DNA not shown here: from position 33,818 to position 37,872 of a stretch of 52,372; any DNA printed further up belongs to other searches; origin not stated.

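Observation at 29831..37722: Toxin-antitoxin pair and restriction-modification pair embedded gap-free inside a TolC-adaptor-RND efflux operon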

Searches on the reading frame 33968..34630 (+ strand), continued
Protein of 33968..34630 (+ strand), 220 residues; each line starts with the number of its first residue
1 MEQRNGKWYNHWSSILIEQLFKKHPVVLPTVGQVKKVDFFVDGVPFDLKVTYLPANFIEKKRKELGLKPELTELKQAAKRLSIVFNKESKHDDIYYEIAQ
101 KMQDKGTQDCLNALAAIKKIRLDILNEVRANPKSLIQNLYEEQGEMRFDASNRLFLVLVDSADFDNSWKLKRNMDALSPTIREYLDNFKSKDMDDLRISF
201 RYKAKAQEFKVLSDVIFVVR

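Call 60: fold_search(model_id=the predicted structure, library=pdb)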
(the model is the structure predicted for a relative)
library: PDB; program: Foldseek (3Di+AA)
matches with E <= 10: 41; with E <= 0.001: 0
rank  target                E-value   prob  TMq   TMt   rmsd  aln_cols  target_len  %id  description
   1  1y10_B                5.8e-01  0.05  0.13  0.09  16.7       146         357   18  Mycobacterial adenylyl cyclase Rv1264, holoenzyme, inhibited state (released 2005-05-24)
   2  3ndh_A                1.0e+00  0.25  0.14  0.14   4.0        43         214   19  Restriction endonuclease in complex with substrate DNA (released 2010-07-28)
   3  3ndh_B                1.1e+00  0.23  0.14  0.15   3.9        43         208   19  Restriction endonuclease in complex with substrate DNA (released 2010-07-28)
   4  3qyf_A                1.2e+00  0.05  0.16  0.14  14.7       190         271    9  Crystal structure of the CRISPR-associated protein SSO1393 from Sulfolobus solfataricus (released 2011-03-23)
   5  8k9x_B                1.4e+00  0.06  0.15  0.09  13.3       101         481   16  Crystal structure of plasmodium LysRS complexing with ASP3026 derived LysRS inhibitor 5 (ADKI5) (released 2024-06-26)
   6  7pq3_BBB              1.7e+00  0.04  0.19  0.16  10.7       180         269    9  Crystal Structure of the Ring Nuclease 0811 from Sulfolobus islandicus (Sis0811) in complex with its post-catalytic  (released 2021-11-24)
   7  4ycv_C                3.3e+00  0.04  0.15  0.09  13.4        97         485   16  Crystal structure of cladosporin in complex with plasmodium lysyl-tRNA synthetase (released 2015-06-24)
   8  3bju_B                3.9e+00  0.03  0.14  0.08  14.3       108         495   14  Crystal Structure of tetrameric form of human lysyl-tRNA synthetase (released 2008-02-05)
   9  9dis_A                4.2e+00  0.07  0.16  0.26  10.0        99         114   14  Cryo-EM structure of the heme/hemoglobin transporter ChuA, in complex with de novo designed binder H3 (released 2025-05-21)
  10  4zqu_A                4.5e+00  0.02  0.18  0.27  12.4       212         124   10  CdiA-CT/CdiI toxin and immunity complex from Yersinia pseudotuberculosis (released 2015-10-28)
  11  7qhs_7                4.5e+00  0.02  0.12  0.05   9.6        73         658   15  S. cerevisiae CMGE nucleating origin DNA melting (released 2022-06-15)
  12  1ku9_A                4.5e+00  0.01  0.12  0.17  17.6       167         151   10  X-ray Structure of a Methanococcus jannaschii DNA-Binding Protein: Implications for Antibiotic Resistance in Staphyloc (released 2002-12-25)
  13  8bx1_A                4.7e+00  0.02  0.13  0.19  18.0       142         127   10  Oct4/Sox2 protein:DNA complex (released 2023-12-20)
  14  1u9p                  5.0e+00  0.04  0.16  0.27  12.3        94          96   14  Permuted single-chain Arc (released 2005-02-15)
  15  5zh3_A                5.0e+00  0.03  0.14  0.09  13.5       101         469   16  CRYSTAL STRUCTURE OF PfKRS WITH INHIBITOR CLADO-6 (released 2018-06-27)
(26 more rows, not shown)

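Call 62: search_protein_families(library=pfam, alignment_id=A4, max_evalue=1)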
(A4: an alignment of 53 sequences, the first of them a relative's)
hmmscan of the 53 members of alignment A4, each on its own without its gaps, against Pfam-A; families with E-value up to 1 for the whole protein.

A. member 1, P0044 (368 aa): 1 family
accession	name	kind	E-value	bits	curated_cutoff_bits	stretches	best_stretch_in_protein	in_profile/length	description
PF07749.17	ERp29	-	0.023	15.9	24.3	1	219-258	25-61/95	Endoplasmic reticulum protein ERp29, C-terminal domain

B. families by the number of members that match (of 53 scanned): 58 families (the first 25 are shown)
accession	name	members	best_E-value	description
PF13539.11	Peptidase_M15_4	10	0.0061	D-alanyl-D-alanine carboxypeptidase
PF07749.17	ERp29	9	0.0021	Endoplasmic reticulum protein ERp29, C-terminal domain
PF02352.20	Decorin_bind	7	0.0001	Decorin binding protein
PF12687.12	DUF3801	7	0.0033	Protein of unknown function (DUF3801)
PF12307.13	DUF3631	4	0.076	Protein of unknown function (DUF3631)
PF10545.15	MADF_DNA_bdg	3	0.0035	Alcohol dehydrogenase transcription factor Myb/SANT-like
PF22888.1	FIMAH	3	0.0035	FIMAH domain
PF24688.1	SseK_NleB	3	0.0068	SseK/NleB family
PF07319.16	DnaI_N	3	0.023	Primosomal protein DnaI N-terminus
PF18198.7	AAA_lid_11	3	0.029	Dynein heavy chain AAA lid domain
PF14738.11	CFAP91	3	0.032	Cilia- and flagella-associated protein 91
PF13846.11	DUF4196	3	0.06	Domain of unknown function (DUF4196)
PF22373.2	MG491_central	2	0.00049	Organelle protein MG491, central domain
PF07528.20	DZF_N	2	0.0024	DZF N-terminal domain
PF24073.1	DUF7365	2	0.0047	Coiled-coil region of unknown function (DUF7365)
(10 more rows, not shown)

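Call 74: search_protein_families(library=phrogs, proteins=[P0044, window:33968-34630:+], max_evalue=0.01)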
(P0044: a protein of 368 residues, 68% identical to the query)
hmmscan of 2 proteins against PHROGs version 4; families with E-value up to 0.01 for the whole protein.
P0044 (368 aa): 0 families

window:33968-34630:+ (220 aa): 0 families

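Call 75: search_protein_families(library=ncbifam, proteins=[P0044, P0041, P0102], max_evalue=0.1)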
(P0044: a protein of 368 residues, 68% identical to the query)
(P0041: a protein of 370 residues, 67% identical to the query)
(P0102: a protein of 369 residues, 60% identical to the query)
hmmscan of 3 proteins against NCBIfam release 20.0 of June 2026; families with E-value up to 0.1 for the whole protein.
P0044 (368 aa): 0 families

P0041 (370 aa): 0 families

P0102 (369 aa): 0 families

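Call 76: find_encoding_contigs(protein=P0083, flank=4000, max_places=6)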
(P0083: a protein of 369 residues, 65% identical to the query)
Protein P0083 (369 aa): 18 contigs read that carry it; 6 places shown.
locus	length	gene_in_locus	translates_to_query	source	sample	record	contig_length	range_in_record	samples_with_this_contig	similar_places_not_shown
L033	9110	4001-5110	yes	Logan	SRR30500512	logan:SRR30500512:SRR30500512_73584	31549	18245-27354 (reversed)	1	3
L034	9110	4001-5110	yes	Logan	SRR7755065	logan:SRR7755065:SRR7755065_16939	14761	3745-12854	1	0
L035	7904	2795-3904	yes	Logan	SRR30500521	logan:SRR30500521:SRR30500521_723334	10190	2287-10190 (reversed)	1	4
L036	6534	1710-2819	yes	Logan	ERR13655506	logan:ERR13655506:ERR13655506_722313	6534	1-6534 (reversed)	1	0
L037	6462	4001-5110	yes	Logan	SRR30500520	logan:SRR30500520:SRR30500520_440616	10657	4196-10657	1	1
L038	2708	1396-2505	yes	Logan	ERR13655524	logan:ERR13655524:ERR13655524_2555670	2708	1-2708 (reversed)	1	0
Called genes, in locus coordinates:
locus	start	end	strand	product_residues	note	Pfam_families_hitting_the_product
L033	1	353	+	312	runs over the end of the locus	PF08003:Methyltransf_9, PF13489:Methyltransf_23, PF13649:Methyltransf_25, PF13847:Methyltransf_31, PF08241:Methyltransf_11, PF08242:Methyltransf_12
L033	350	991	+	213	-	-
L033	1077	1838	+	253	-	PF01209:Ubie_methyltran, PF13489:Methyltransf_23, PF05148:Methyltransf_8 (faint), PF07021:MetW, PF13847:Methyltransf_31, PF08241:Methyltransf_11, PF08242:Methyltransf_12, PF13649:Methyltransf_25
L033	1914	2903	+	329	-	PF00535:Glycos_transf_2, PF10111:Glyco_tranf_2_2 (weak)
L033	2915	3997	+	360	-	PF02086:MethyltransfD12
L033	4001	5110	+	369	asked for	-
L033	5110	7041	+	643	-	PF13522:GATase_6, PF13537:GATase_7, PF00733:Asn_synthase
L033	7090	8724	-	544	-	PF20094:GWxTD_dom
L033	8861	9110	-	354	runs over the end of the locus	PF00902:TatC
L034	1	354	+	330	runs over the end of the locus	PF03966:Trm112p (weak), PF13489:Methyltransf_23, PF08003:Methyltransf_9, PF13847:Methyltransf_31, PF08241:Methyltransf_11, PF08242:Methyltransf_12, PF13649:Methyltransf_25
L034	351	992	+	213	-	-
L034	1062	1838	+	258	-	PF01209:Ubie_methyltran, PF05148:Methyltransf_8 (faint), PF13489:Methyltransf_23, PF07021:MetW, PF13847:Methyltransf_31, PF08241:Methyltransf_11, PF08242:Methyltransf_12, PF13649:Methyltransf_25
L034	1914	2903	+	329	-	PF00535:Glycos_transf_2, PF10111:Glyco_tranf_2_2 (weak)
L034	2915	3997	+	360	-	PF02086:MethyltransfD12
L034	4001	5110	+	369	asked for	-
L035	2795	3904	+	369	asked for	-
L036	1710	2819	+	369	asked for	-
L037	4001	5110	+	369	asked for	-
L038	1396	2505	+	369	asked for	-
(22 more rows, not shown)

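Call 80: search_dna_similar(query=P0044, collection=plasmids, mode=protein, max_rows=10, max_evalue=0.001)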
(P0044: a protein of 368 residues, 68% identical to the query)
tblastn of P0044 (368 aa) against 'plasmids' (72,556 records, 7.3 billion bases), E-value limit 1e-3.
No match.

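Call 81: search_dna_similar(query=P0044, collection=phages, mode=protein, max_rows=10, max_evalue=0.001)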
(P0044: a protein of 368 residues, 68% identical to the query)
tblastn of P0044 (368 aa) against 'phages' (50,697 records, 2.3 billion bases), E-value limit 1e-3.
No match.

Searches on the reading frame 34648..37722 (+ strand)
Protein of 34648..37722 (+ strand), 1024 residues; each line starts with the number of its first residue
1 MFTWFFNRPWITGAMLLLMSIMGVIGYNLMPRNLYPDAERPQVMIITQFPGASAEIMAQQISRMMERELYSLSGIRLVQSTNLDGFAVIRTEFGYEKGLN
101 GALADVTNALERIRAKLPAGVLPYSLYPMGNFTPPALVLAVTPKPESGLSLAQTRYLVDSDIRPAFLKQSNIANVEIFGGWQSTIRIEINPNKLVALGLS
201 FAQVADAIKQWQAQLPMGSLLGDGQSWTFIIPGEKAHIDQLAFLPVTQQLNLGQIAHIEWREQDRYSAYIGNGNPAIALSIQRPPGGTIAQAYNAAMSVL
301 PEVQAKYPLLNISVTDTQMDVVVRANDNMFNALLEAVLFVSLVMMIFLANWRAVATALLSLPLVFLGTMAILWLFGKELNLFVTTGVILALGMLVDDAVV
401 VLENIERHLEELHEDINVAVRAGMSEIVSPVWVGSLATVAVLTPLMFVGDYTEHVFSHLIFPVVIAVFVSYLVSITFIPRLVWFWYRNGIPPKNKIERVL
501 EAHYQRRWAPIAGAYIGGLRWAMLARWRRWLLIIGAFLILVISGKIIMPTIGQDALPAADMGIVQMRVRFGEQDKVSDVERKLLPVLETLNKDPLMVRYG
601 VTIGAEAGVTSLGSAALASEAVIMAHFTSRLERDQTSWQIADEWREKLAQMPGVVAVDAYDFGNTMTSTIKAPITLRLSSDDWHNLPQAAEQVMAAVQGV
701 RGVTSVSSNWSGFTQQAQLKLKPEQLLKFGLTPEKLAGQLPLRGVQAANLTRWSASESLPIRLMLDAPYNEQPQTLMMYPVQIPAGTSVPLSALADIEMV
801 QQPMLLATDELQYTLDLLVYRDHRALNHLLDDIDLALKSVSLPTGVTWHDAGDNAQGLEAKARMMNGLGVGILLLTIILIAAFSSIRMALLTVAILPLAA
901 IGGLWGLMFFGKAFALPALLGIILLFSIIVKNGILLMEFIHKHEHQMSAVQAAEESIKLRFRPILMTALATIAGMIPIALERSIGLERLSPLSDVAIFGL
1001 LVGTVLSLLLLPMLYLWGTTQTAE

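Call 3: search_protein_families(library=pfam, proteins=[window:34648-37722:+], max_evalue=0.01)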
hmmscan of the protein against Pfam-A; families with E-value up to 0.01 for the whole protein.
window:34648-37722:+ (1024 aa): 2 families
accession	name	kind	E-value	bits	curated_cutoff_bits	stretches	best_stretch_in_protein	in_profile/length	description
PF00873.25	ACR_tran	-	9.3e-162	540.5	28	1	1-1016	1-1018/1021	AcrB/AcrD/AcrF family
PF02355.23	SecD_SecF_C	-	4e-05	23.6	20.5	1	328-482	28-183/189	Protein export membrane protein SecD/SecF, C-terminal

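Call 4: search_protein_families(library=ncbifam, proteins=[window:34648-37722:+], max_evalue=0.01)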
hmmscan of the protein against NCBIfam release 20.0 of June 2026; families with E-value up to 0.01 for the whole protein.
window:34648-37722:+ (1024 aa): 17 families
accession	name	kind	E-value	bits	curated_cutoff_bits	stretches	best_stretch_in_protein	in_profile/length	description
NF033617.1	RND_permease_2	subfamily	7.9e-143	477.6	1250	1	3-1016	2-1005/1009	multidrug efflux RND transporter permease subunit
NF000282.2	RND_permease_1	subfamily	6.3e-103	345.5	1250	1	4-1017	3-1026/1029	multidrug efflux RND transporter permease subunit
NF007798.0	PRK10503.1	equivalog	4e-93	312.8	1584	1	5-1016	16-1020/1040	MdtB/MuxB family multidrug efflux RND transporter permease subunit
NF007905.0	PRK10614.1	equivalog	9.2e-93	311.6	1774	1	2-1017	4-1007/1025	multidrug efflux RND transporter permease subunit MdtC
TIGR00915.1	2A0602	subfamily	6.3e-90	302.4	940.35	1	1-1016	1-1026/1050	efflux RND transporter permease subunit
TIGR00914.1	2A0601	subfamily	6.2e-87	292.4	701.45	1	14-1017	18-1034/1051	CusA/CzcA family heavy metal efflux RND transporter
NF007133.0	PRK09579.1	equivalog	4e-71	239.9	1763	1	5-1016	7-1000/1017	multidrug efflux RND transporter permease subunit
NF007842.1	PRK10555.1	equivalog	1.4e-61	208.5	1854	1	1-1016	1-1024/1036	multidrug efflux RND transporter permease AcrD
NF000037.1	RND_perm_OqxB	exception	7.8e-59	199.4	2200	2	4-484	6-497/1050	multidrug efflux RND transporter permease subunit OqxB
NF007131.0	PRK09577.1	equivalog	2e-57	194.7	1768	1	2-1016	2-1020/1045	multidrug efflux RND transporter permease subunit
NF011706.2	PRK15127.1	equivalog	3.3e-51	174.3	2150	2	2-481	2-492/1049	multidrug efflux RND transporter permease subunit AcrB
TIGR00916.1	2A0604s01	subfamily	1.1e-09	38.3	148.6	1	332-475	93-231/231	SecD/SecF family protein translocase subunit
TIGR00966.2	transloc_SecF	equivalog_domain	1.8e-09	37.5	160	1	326-478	123-272/279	protein translocase subunit SecF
NF011315.0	PRK14726.1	equivalog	1.7e-06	26.4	1249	1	331-491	376-530/855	protein translocase subunit SecDF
NF009585.0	PRK13024.1-5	equivalog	7.8e-06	24.1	1037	1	333-487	501-648/993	protein translocase subunit SecDF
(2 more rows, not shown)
